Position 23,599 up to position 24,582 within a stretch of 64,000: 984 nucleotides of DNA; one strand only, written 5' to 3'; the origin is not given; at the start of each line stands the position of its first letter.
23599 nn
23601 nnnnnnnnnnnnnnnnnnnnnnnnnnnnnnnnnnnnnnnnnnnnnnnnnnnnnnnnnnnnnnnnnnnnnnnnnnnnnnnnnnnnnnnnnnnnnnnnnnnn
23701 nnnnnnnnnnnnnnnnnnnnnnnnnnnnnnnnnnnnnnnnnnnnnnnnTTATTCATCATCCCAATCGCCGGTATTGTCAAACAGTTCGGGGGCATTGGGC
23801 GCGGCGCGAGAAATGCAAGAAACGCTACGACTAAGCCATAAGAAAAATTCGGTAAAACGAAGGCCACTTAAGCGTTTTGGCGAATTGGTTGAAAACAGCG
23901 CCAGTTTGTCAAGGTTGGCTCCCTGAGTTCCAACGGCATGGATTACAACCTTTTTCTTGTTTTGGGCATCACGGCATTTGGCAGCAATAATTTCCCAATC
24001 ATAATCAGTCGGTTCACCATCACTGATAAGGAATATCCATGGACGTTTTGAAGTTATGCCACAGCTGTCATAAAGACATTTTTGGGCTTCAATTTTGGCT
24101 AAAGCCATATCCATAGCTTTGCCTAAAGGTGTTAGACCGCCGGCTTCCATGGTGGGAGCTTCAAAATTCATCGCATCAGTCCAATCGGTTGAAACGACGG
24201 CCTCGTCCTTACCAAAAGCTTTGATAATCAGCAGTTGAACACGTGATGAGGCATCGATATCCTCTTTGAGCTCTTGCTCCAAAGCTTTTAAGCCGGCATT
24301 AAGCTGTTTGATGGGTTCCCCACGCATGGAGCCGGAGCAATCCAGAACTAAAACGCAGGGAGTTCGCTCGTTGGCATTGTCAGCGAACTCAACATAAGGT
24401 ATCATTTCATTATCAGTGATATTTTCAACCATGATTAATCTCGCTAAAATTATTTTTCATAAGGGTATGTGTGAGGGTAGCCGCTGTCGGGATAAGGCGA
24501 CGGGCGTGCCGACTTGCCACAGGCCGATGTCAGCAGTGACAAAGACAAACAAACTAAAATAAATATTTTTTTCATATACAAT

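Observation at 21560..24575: Tightly coupled lipoprotein / vWA (TerY/YegL-like) / PP2C / membrane-anchored Ser/Thr kinase operon: a TerY-P-type triad of unknown mechanism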

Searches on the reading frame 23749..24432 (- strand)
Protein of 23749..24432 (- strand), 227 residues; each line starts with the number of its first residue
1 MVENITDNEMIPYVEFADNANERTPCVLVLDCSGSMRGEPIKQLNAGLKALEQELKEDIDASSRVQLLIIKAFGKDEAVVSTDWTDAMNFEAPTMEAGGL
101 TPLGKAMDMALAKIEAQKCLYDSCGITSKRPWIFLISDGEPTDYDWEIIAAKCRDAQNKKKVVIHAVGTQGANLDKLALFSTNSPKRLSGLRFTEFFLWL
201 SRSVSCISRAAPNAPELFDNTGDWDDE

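Call 3: search_protein_families(library=pfam, proteins=[window:23749-24432:-], max_evalue=0.01)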
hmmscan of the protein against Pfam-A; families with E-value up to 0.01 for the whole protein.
window:23749-24432:- (227 aa): 2 families
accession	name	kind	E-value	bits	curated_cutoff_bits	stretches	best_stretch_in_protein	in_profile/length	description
PF00092.34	VWA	-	1e-05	26.3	23.8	1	27-184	3-154/174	von Willebrand factor type A domain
PF13519.12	VWA_2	-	1.4e-05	26.1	27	1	27-140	2-107/107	von Willebrand factor type A domain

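Call 4: search_protein_families(library=padloc, proteins=[window:23749-24432:-], max_evalue=0.01)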
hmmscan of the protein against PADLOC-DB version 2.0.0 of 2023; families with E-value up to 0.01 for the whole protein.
window:23749-24432:- (227 aa): 0 families

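Call 5: search_protein_families(library=ncbifam, proteins=[window:23749-24432:-], max_evalue=0.01)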
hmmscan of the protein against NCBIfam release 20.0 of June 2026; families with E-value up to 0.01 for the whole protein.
window:23749-24432:- (227 aa): 2 families
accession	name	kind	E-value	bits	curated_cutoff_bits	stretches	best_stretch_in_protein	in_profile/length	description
TIGR02442.1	Cob-chelat-sub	hypoth_equivalog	0.00047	18.7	779.45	1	21-141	470-583/641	putative cobaltochelatase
TIGR03788.1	marine_srt_targ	equivalog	0.0069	14.9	551.65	1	12-58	260-307/629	marine proteobacterial sortase target protein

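Call 9: find_homologous_proteins(query=window:23749-24432:-)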
Query window:23749-24432:- (227 aa): 477 proteins with E <= 0.001 among 759 candidates; the best 120 are listed.
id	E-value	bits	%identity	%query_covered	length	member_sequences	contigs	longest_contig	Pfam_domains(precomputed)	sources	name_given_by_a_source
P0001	4.7e-136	469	91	100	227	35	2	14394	PF00092.35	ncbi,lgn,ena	-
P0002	4.5e-132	456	89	100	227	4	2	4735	PF00092.35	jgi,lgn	jgi:uncharacterized protein YegL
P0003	1.1e-131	455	90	98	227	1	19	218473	PF00092.35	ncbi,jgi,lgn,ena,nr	ncbi:MAG: VWA domain-containing protein [Alphaproteobacteria bacterium]|nr:VWA domain-containing pro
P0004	1.3e-131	455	90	97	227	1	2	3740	PF00092.35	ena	-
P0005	1.5e-131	455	90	98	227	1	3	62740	PF00092.35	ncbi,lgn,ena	-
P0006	2.9e-131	454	89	98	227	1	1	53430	PF00092.35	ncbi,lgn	-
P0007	2.9e-131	454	89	98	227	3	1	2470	PF00092.35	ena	-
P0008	2.4e-130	451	89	97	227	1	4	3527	PF00092.35,PF13519.13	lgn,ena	-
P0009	7.0e-130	449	86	100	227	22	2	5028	PF00092.35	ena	-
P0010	2.0e-128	444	87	100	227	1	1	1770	PF00092.35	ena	-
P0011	2.1e-128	444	86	100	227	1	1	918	PF00092.35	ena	-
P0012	8.9e-128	442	86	100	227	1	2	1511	PF00092.35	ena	-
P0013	1.2e-127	442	86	100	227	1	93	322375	PF00092.35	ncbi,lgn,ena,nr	ncbi:MAG: VWA domain-containing protein [bacterium]|nr:VWA domain-containing protein [bacterium] MDY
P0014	1.4e-127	442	88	97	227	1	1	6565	PF00092.35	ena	-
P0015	1.6e-127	442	88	97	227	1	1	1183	PF00092.35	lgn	-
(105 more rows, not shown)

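Call 17: find_related_loci(query=window:23749-24432:-, collection=genome_contigs, flank=10000)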
Query window:23749-24432:- (227 aa) in genome_contigs; peptide patterns used: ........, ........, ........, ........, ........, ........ (x = any residue, [..] = any of these).
289 stretches matched a pattern; 201 encode a relative of the query (tblastn E <= 1e-3); the best 80 are kept; 80 distinct loci.
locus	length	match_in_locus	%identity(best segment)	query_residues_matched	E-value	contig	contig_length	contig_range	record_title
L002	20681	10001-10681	99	1-227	5e-153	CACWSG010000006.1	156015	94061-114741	MAG: uncultured proteobacterium isolate RUG10873 genome assembly, contig: RUG10873_asm_6, whole genome shotgun sequence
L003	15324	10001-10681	93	1-227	6e-143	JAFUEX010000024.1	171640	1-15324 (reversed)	MAG: Alphaproteobacteria bacterium isolate RGIG4432 Roe_deer_Omasum-3__c2346, whole genome shotgun sequence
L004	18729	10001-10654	95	1-218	2e-140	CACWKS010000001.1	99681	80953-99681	MAG: uncultured proteobacterium isolate RUG10672 genome assembly, contig: RUG10672_asm_1, whole genome shotgun sequence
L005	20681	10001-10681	89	1-227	7e-139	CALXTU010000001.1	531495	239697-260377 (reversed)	MAG: uncultured Alphaproteobacteria bacterium isolate BRZ_PK__bin103 genome assembly, contig: BRZ_PK__NODE_2_length_5314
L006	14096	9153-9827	89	2-227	2e-138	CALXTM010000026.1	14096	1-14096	MAG: uncultured Alphaproteobacteria bacterium isolate BRZ_DP__bin105 genome assembly, contig: BRZ_DP__NODE_6722_length_1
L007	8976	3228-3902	89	2-227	6e-138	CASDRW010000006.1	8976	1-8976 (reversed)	uncultured proteobacterium isolate SI.B40.metabat-bins.148 genome assembly, contig: SI.B40.metabat-bins.148.fa_k141_1419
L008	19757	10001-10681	89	1-227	2e-137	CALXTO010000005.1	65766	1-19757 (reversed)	MAG: uncultured Alphaproteobacteria bacterium isolate BRZ_CT__bin33 genome assembly, contig: BRZ_CT__NODE_722_length_657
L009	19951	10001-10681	89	1-227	4e-137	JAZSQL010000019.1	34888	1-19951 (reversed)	MAG: Alphaproteobacteria bacterium isolate T1900044543_TS20190009.MAGScoT_cleanbin_000006 SGB_90_k141_2760750, whole gen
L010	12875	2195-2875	88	1-227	4e-137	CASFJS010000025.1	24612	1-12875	uncultured proteobacterium isolate B35_L4_330330_idba_bin.27 genome assembly, contig: B35_L4_330330_idba_bin.27.fa_scaff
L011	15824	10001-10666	90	6-227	6e-137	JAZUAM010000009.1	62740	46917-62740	MAG: Alphaproteobacteria bacterium isolate T1900045320_YK20190009.MAGScoT_cleanbin_000005 SGB_6346_k141_2269471, whole g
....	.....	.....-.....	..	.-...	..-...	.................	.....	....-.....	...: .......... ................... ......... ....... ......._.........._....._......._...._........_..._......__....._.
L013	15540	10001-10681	87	1-227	6e-136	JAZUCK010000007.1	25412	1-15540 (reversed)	MAG: Alphaproteobacteria bacterium isolate T1900045314_YK20190003.MAGScoT_cleanbin_000006 SGB_6269_k141_1141202, whole g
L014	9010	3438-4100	89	7-227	2e-135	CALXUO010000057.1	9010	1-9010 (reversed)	MAG: uncultured Alphaproteobacteria bacterium isolate E20__bin257 genome assembly, contig: E20__k127_4459915, whole geno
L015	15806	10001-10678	87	1-226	2e-135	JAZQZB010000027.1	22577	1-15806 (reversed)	MAG: Alphaproteobacteria bacterium isolate T1900045158_TC20190152.MAGScoT_cleanbin_000010 SGB_5000_k141_2004037, whole g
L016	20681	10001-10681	88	1-227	8e-135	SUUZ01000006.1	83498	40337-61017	MAG: Alphaproteobacteria bacterium isolate SIG59 NODE_7043_length_83498_cov_20.362008, whole genome shotgun sequence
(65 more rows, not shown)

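Call 22: search_protein_families(library=padloc, proteins=[window:23749-24432:-], max_evalue=10)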
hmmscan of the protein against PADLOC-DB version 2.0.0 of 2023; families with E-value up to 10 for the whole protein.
window:23749-24432:- (227 aa): 1 family
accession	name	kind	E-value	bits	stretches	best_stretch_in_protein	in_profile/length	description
PDLC02224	TerY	-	0.015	12.8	1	97-170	131-201/277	-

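Call 34: search_solved_structures(query=window:23749-24432:-, max_evalue=1)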
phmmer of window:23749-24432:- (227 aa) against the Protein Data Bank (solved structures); distinct sequences matched with E-value up to 1: 4.
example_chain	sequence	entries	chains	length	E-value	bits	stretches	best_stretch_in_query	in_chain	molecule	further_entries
6zlt_A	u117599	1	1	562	0.59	12.8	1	44-130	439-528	SusD homolog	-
6z8i_A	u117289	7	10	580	0.62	12.8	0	44-130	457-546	SusD homolog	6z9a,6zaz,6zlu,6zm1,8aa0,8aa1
5lx8_A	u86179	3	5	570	0.62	12.8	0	44-130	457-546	SusD homolog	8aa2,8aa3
5t3r_A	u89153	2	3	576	0.63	12.8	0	44-130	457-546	SusD homolog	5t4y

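Call 39: search_dna_similar(query=window:23749-24432:-, collection=plasmids, mode=protein, max_rows=40, rows=spread)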
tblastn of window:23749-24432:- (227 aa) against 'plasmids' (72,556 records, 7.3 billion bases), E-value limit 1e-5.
Records with a match: 2329; places in all: 6779; records where one place covers at least 80% of the query: 2292.
Best place of each record, by identity: <60% 2329.
By first word of the organism name: Klebsiella 998; Escherichia 440; Enterobacter 354; Salmonella 350; Citrobacter 65; Raoultella 20; Leclercia 14; Pseudomonas 9; Rhizobium 8; Sinorhizobium 7; and 38 more.
By predicted mobility (MOB-suite, as given by PLSDB): conjugative 1571; non-mobilizable 712; mobilizable 46.
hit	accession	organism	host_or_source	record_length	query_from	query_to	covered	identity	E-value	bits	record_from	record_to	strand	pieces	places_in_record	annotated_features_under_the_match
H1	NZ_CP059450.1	Azospirillum brasilense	Prokaryotes,soil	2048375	5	224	97%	42.4%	5e-37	144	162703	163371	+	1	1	none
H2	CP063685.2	Salmonella enterica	Homo sapiens,feces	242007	23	209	82%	33.5%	2e-14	79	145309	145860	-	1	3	VWA domain-containing protein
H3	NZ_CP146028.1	Klebsiella pneumoniae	-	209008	22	209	83%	32.8%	3e-14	78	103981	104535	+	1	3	VWA domain-containing protein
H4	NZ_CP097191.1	Klebsiella pneumoniae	Homo sapiens,urine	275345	22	209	83%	32.8%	3e-14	78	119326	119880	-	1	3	VWA domain-containing protein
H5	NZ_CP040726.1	Klebsiella pneumoniae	Homo sapiens,rectal swab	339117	22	209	83%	32.8%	3e-14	78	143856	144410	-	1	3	VWA domain-containing protein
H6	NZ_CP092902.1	Klebsiella pneumoniae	Homo sapiens,Sputum specimen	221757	22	209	83%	32.8%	3e-14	78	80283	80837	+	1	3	VWA domain-containing protein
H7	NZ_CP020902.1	Klebsiella pneumoniae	Homo sapiens,urine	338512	22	209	83%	32.8%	3e-14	78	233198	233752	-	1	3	VWA domain-containing protein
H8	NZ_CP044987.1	Deinococcus sp. AJ005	single cell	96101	25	225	89%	30.3%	2e-13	76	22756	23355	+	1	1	VWA domain-containing protein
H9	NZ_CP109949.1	Klebsiella pneumoniae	Homo sapiens,Bronchoalveolar lavage ...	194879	22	209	83%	32.3%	2e-13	76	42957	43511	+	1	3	VWA domain-containing protein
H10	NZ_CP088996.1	Klebsiella pneumoniae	Homo sapiens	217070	22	209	83%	32.3%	2e-13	76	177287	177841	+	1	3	VWA domain-containing protein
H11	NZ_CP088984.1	Klebsiella pneumoniae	Homo sapiens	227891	22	209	83%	32.3%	2e-13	76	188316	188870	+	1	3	VWA domain-containing protein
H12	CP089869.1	Klebsiella pneumoniae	Homo sapiens,blood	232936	22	209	83%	32.3%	2e-13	76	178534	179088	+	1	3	VWA domain-containing protein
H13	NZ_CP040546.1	Klebsiella pneumoniae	Homo sapiens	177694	22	209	83%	32.3%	3e-13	75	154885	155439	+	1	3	VWA domain-containing protein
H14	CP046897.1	Klebsiella pneumoniae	Homo sapiens,pure culture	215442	22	209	83%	32.3%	3e-13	75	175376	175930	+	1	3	VWA domain-containing protein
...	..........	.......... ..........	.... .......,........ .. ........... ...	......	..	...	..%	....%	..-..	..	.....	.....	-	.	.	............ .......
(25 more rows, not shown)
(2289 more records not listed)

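Call 40: get_annotated_region(hit=H1, flank=6000)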
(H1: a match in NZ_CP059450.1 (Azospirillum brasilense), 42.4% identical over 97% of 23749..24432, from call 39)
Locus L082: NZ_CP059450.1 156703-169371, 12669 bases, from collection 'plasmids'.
description: Azospirillum brasilense strain 2020WEIHUA_K plasmid unnamed1, complete sequence
organism: Azospirillum brasilense (NCBI taxid 192)
taxonomy: Bacteria; Pseudomonadota; Alphaproteobacteria; Rhodospirillales; Azospirillaceae; Azospirillum; Azospirillum brasilense
host: -; source: Prokaryotes,soil; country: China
typing (MOB-suite, as given by PLSDB): mobilizable; replicon rep_cluster_622; relaxase MOBP
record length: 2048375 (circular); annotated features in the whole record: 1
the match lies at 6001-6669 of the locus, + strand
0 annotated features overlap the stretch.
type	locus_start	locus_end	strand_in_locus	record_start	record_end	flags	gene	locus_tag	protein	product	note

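Call 41: get_annotated_region(hit=H3, flank=9000)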
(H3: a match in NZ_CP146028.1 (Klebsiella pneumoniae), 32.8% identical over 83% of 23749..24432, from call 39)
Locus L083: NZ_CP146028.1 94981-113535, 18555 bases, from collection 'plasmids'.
description: Klebsiella pneumoniae strain 50105 plasmid pKPN50105-4, complete sequence
organism: Klebsiella pneumoniae (NCBI taxid 573)
taxonomy: Bacteria; Pseudomonadota; Gammaproteobacteria; Enterobacterales; Enterobacteriaceae; Klebsiella; Klebsiella pneumoniae
host: -; source: -; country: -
typing (MOB-suite, as given by PLSDB): conjugative; replicon IncFIB,IncHI1B; relaxase MOBH; mating-pair formation MPF_F
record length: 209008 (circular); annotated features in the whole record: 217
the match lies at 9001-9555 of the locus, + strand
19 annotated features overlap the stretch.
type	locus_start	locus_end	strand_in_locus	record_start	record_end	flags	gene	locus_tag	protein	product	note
CDS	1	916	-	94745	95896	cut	terA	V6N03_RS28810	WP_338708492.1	tellurium resistance system protein TerA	-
CDS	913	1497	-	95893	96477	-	-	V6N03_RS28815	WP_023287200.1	TerD family protein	-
CDS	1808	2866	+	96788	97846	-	-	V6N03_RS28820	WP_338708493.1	ATP-grasp domain-containing protein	-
CDS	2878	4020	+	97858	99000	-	-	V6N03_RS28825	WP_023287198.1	phosphoribosyltransferase domain-containing protein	-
CDS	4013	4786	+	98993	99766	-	-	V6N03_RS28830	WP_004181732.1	hypothetical protein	-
CDS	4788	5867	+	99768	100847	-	-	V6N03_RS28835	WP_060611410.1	cysteine protease StiP family protein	-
CDS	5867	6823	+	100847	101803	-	-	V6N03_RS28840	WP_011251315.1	HpcH/HpaI aldolase/citrate lyase family protein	-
CDS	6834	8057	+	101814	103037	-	-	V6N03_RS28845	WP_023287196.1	DUF4236 domain-containing protein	-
CDS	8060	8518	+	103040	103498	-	-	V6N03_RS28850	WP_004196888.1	ribbon-helix-helix protein, CopG family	GO:0006355 - regulation of DNA-templated transcription [Evidence IEA]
CDS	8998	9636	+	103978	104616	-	-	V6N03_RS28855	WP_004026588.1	VWA domain-containing protein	-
CDS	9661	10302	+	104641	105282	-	-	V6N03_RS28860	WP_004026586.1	TerD family protein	GO:0006950 - response to stress [Evidence IEA]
CDS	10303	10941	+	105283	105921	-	-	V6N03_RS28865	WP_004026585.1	VWA domain-containing protein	-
CDS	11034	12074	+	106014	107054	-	-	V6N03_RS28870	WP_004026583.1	TerY-C metal binding domain-containing protein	-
CDS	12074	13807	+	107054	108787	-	-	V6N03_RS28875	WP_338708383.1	PP2C family serine/threonine-protein phosphatase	-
CDS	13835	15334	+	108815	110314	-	-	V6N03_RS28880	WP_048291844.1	lipopolysaccharide kinase InaA family protein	-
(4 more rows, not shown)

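Call 74: predict_structure(alignment_id=A4)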
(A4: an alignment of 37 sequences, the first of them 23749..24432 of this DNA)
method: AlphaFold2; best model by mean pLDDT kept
length: 227 residues; sequences in the alignment: 37
mean_pLDDT: 77.8   pTM: 0.77
mean pLDDT of the five models: 77.8, 74.7, 74.0, 73.7, 73.3
residues with pLDDT >= 90: 62; 70-90: 108; 50-70: 26; < 50: 31
segments of 3 or more residues with pLDDT < 50: 1-9, 206-227
pLDDT, mean of each block of 10 residues (from residue 1): 40 63 87 84 86 80 84 87 88 88 94 92 84 89 92 94 86 88 78 67 49 40 37
secondary structure, 60 per line:
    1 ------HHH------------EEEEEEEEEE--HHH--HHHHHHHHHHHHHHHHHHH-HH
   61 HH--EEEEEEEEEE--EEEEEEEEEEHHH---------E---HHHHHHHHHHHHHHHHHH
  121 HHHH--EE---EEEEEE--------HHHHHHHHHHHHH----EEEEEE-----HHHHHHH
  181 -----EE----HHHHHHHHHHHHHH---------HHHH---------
elements in order: E22-31 H39-57 H59-62 E65-74 E77-86 H103-124 E132-137 H146-158 E163-168 H174-180 H192-205 H215-218

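Call 77: fold_search(model_id=the predicted structure, library=pdb)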
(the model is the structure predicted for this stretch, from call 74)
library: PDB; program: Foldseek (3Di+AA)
matches with E <= 10: 1742; with E <= 0.001: 292
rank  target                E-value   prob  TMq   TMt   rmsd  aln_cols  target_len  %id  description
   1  1shu                  1.4e-09  1.00  0.49  0.59   6.0       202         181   16  Crystal Structure of the von Willebrand factor A domain of human capillary morphogenesis protein 2: an anthrax toxin rec (released 2004-04-13)
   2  7n1o                  1.6e-09  1.00  0.51  0.46   5.1       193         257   14  The von Willebrand factor A domain of human capillary morphogenesis gene II, flexibly fused to the 1TEL crystallization  (released 2021-06-09)
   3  3n2n_A                4.2e-09  1.00  0.57  0.68   4.1       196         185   17  The Crystal Structure of Tumor Endothelial Marker 8 (TEM8) extracellular domain (released 2011-01-05)
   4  8ft8                  4.7e-09  1.00  0.51  0.46   5.6       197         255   15  The von Willebrand factor A domain of human capillary morphogenesis gene II, flexibly fused to the 1TEL crystallization  (released 2023-03-01)
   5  9ykb_B                5.7e-09  1.00  0.55  0.50   4.9       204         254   17  The von Willebrand factor A domain of human capillary morphogenesis gene II, fused to the 1TEL crystallization chapero (released 2025-10-22)
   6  9c4f_I                6.0e-09  1.00  0.61  0.72   3.8       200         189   24  Infectious B19V capsid (released 2024-10-16)
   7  8fz4_A                6.8e-09  1.00  0.50  0.62   5.8       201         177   15  The von Willebrand factor A domain of Anthrax toxin receptor 2 (released 2023-03-01)
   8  9doc                  7.3e-09  1.00  0.47  0.42   6.5       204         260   16  The von Willebrand factor A domain of human capillary morphogenesis gene II, flexibly fused to the 1TEL crystallization  (released 2024-11-06)
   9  8zmn                  8.2e-09  1.00  0.52  0.61   5.5       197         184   15  Crystal structure of ANTXR1 (released 2024-06-26)
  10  1sht                  9.9e-09  1.00  0.49  0.61   6.2       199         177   15  Crystal Structure of the von Willebrand factor A domain of human capillary morphogenesis protein 2: an anthrax toxin rec (released 2004-04-13)
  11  4cn9_A                1.4e-08  1.00  0.54  0.33   4.6       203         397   15  structure of proximal thread matrix protein 1 (PTMP1) from the mussel byssus with zinc occupied MIDAS motif (released 2014-03-12)
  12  4cn8                  1.6e-08  1.00  0.55  0.34   4.4       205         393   15  Structure of proximal thread matrix protein 1 (PTMP1) from the mussel byssus (released 2014-03-12)
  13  9ykb_A                1.7e-08  1.00  0.55  0.49   5.3       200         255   18  The von Willebrand factor A domain of human capillary morphogenesis gene II, fused to the 1TEL crystallization chapero (released 2025-10-22)
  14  1t6b_Y                2.0e-08  1.00  0.51  0.65   4.7       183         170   16  Crystal structure of B. anthracis Protective Antigen complexed with human Anthrax toxin receptor (released 2004-07-20)
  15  8ft6                  2.1e-08  1.00  0.53  0.48   4.6       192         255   16  The von Willebrand factor A domain of human capillary morphogenesis gene II, flexibly fused to the 1TEL crystallization  (released 2023-03-22)
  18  8s05_B                2.5e-08  1.00  0.57  0.36   4.0       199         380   18  ArnAB complex an archaeal ortholog of the Sec23/24 core motif (released 2025-10-29)
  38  8s05_A                1.2e-07  1.00  0.58  0.36   3.6       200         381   18  ArnAB complex an archaeal ortholog of the Sec23/24 core motif (released 2025-10-29)
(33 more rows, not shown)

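Call 86: find_related_loci(query=window:23749-24432:-, collection=viral_contigs, flank=5000)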
Query window:23749-24432:- (227 aa) in viral_contigs; peptide patterns used: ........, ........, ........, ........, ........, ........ (x = any residue, [..] = any of these).
9 stretches matched a pattern; 1 encode a relative of the query (tblastn E <= 1e-3); 1 distinct loci.
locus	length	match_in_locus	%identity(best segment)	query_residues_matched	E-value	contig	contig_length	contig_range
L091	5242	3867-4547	87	1-227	5e-140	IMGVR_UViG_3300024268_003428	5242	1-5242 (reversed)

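Call 87: search_dna_similar(query=window:23749-24432:-, collection=phages, mode=protein, max_rows=10)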
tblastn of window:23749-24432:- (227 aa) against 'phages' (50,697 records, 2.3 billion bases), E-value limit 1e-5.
Records with a match: 3; places in all: 3; records where one place covers at least 80% of the query: 2.
Best place of each record, by identity: 80-90% 2; <60% 1.
By first word of the organism name: Bacteriophage 3.
By host as written in the record: - 3.
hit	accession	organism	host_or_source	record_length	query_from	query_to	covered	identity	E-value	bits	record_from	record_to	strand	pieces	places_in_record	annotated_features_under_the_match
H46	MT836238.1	Bacteriophage sp.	human fecal samples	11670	1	227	100%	82.8%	2e-123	390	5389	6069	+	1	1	record has no annotation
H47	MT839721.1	Bacteriophage sp.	human fecal samples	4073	1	164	72%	89.6%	8e-94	304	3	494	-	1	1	record has no annotation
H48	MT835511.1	Bacteriophage sp.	human fecal samples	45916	25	227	89%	30.1%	4e-12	71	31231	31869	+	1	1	record has no annotation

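Call 88: get_annotated_region(hit=H46, flank=6000)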
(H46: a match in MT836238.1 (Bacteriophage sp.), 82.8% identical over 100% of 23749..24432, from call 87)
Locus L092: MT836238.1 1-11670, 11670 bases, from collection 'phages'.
description: UNVERIFIED: Bacteriophage sp. clone scaffold_1740 genomic sequence.
organism: Bacteriophage sp. (NCBI taxid 38018)
taxonomy: Viruses
host: -; source: human fecal samples; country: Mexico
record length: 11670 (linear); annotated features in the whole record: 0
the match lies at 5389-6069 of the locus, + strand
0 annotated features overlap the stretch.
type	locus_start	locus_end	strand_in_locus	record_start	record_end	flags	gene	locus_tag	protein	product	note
